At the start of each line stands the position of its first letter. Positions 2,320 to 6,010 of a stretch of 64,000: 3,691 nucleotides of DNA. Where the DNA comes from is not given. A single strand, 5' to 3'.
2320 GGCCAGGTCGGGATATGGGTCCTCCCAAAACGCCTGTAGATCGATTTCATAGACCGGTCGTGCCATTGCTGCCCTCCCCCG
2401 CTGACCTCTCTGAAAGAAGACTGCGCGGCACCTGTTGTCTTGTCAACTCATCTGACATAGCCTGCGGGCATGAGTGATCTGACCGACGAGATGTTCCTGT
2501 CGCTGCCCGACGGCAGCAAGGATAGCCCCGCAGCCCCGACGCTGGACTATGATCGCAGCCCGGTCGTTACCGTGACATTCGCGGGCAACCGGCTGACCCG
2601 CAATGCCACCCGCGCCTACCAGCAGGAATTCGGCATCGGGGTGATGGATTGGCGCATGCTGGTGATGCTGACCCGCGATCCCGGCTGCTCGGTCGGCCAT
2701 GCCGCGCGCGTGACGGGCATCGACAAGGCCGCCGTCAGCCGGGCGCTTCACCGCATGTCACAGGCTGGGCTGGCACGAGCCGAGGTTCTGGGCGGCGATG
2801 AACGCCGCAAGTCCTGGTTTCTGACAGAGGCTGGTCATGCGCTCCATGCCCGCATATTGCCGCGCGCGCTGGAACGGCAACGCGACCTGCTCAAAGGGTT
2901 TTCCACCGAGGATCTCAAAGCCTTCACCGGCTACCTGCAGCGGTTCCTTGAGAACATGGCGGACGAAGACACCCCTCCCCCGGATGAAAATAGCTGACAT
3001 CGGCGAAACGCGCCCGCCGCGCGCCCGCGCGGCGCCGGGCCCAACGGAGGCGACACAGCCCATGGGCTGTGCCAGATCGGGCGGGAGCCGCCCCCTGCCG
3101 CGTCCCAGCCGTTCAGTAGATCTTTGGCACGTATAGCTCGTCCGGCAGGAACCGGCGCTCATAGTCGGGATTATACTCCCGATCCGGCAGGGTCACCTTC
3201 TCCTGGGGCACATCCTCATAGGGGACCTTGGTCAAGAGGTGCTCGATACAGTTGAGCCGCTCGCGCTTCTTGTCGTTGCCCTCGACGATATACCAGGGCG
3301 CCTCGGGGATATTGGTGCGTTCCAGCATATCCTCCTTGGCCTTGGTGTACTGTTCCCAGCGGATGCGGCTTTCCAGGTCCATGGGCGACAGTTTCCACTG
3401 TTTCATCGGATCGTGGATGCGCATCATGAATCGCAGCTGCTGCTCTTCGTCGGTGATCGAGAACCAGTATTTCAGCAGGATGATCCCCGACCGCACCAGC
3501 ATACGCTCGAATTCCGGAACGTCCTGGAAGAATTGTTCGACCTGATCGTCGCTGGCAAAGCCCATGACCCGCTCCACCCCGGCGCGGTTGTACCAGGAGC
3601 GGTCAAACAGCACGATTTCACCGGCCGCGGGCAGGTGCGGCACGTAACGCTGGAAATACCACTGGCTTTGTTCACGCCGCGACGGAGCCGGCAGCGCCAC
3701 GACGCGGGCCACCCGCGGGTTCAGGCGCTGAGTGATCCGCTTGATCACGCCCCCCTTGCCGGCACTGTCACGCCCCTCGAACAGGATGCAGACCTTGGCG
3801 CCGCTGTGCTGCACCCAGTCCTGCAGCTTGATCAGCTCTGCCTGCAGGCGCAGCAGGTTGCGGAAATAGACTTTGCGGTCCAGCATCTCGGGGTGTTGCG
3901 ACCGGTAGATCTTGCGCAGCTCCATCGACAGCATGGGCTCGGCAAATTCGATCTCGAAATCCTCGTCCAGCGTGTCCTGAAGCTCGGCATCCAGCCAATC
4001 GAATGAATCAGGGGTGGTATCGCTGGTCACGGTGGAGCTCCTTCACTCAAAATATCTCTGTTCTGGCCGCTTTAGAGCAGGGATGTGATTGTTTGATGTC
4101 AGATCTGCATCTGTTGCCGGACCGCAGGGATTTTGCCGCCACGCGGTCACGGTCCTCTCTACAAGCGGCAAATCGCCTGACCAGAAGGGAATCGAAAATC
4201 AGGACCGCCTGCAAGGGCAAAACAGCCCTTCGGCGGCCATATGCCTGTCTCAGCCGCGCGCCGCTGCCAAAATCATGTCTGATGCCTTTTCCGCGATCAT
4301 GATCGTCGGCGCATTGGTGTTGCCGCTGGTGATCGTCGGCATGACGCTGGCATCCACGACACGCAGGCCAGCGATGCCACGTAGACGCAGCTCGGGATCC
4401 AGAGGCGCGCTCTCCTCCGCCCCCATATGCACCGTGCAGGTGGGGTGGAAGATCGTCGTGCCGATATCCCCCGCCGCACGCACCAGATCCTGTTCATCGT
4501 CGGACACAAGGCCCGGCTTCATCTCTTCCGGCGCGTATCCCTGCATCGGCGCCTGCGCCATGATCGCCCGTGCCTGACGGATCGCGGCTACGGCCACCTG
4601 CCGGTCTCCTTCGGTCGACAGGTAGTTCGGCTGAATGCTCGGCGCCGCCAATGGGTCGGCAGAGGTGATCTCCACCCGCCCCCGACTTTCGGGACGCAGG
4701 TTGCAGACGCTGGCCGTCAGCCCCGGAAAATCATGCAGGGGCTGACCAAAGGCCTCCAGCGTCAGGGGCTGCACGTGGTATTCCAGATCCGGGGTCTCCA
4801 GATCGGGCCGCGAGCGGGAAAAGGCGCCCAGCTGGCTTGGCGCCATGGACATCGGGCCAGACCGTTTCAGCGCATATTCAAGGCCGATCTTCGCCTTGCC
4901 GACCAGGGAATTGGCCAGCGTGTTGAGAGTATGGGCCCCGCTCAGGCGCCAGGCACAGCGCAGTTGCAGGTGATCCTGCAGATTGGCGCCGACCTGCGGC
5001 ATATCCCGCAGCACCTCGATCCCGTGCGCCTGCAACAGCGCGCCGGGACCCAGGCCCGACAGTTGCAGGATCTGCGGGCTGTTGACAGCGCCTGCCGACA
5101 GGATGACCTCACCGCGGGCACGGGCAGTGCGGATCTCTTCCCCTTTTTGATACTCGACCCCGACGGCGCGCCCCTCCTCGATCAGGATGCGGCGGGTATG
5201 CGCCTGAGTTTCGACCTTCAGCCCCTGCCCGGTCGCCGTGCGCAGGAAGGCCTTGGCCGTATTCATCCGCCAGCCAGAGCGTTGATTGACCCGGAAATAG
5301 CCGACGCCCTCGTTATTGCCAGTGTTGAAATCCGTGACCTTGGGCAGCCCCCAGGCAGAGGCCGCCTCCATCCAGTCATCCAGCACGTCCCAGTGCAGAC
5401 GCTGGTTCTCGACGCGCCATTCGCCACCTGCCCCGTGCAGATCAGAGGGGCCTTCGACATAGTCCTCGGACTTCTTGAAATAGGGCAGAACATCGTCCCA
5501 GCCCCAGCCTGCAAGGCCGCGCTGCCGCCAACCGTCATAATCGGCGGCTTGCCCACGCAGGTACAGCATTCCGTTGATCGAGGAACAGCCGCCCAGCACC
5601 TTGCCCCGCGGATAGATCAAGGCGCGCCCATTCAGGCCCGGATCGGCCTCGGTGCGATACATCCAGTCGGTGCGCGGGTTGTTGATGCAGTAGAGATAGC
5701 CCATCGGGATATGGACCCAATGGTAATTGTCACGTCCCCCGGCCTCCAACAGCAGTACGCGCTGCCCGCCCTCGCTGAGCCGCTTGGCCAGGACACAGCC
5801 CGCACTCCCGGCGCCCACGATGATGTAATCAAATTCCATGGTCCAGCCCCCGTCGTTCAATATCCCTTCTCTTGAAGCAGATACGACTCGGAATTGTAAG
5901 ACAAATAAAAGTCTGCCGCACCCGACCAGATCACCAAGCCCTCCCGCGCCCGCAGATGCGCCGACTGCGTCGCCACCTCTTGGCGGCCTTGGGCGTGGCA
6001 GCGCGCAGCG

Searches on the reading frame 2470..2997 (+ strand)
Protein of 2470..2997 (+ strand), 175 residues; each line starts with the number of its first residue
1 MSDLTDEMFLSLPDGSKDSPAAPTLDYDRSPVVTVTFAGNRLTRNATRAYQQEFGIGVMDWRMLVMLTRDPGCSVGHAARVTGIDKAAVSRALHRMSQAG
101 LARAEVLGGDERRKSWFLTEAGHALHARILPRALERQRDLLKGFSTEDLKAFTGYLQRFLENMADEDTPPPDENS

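Call 14: search_protein_families(library=pfam, proteins=[window:2470-2997:+])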
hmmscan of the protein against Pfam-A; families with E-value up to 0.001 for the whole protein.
window:2470-2997:+ (175 aa): 4 families
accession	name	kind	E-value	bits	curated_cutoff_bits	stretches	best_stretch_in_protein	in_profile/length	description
PF12802.13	MarR_2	-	4.9e-13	49.5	27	1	55-113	2-61/61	MarR family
PF13551.12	HTH_29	-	0.00033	21.1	28.1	1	62-103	1-43/64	Winged helix-turn helix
PF01047.28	MarR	-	0.00068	19.9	24.6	0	61-101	6-46/59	MarR family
PF09339.16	HTH_IclR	-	0.00088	19.4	22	0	68-103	13-49/52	IclR helix-turn-helix domain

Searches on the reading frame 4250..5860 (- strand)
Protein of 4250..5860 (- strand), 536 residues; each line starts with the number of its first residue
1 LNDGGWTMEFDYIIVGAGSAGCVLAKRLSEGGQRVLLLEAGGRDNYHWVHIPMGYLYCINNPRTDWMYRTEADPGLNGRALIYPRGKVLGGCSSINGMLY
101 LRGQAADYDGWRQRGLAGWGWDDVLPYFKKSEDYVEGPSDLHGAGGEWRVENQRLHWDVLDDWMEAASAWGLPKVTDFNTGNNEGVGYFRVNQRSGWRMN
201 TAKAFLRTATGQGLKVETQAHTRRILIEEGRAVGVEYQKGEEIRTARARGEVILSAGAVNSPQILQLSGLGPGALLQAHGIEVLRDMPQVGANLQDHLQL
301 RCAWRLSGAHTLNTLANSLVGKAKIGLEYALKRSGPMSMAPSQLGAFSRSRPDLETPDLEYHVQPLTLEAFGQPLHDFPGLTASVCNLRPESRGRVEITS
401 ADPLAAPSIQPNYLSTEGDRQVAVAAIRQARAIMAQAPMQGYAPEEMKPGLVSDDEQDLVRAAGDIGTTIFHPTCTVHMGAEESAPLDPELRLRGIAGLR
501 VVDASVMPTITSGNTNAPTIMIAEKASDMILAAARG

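Call 15: search_protein_families(library=pfam, proteins=[window:4250-5860:-])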
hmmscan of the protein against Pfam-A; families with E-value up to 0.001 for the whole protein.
window:4250-5860:- (536 aa): 9 families
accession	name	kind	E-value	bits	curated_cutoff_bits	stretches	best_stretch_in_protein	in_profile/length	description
PF00732.25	GMC_oxred_N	-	3.6e-52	177.7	23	1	10-298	1-217/218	GMC oxidoreductase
PF05199.19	GMC_oxred_C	-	1.1e-33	117.2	24.6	1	390-523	1-139/139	GMC oxidoreductase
PF00890.30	FAD_binding_2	-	1.1e-08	35.2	20.4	0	11-43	1-33/414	FAD binding domain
PF01266.30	DAO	-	5e-06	26.7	27.9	1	11-266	1-211/353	FAD dependent oxidoreductase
PF07992.20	Pyr_redox_2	-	0.00011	22.2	26.1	0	10-42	1-33/291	Pyridine nucleotide-disulphide oxidoreductase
PF05834.18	Lycopene_cycl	-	0.00011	21.9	23.4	1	11-49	1-45/380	Lycopene cyclase protein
PF03486.20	HI0933_like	-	0.0003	20.7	50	0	11-41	2-32/244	HI0933-like protein Rossmann domain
PF13450.12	NAD_binding_8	-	0.00064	20.4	21.9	0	14-41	1-28/68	NAD(P)-binding Rossmann-like domain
PF01494.25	FAD_binding_3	-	0.00071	19.3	22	0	11-41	3-33/349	FAD binding domain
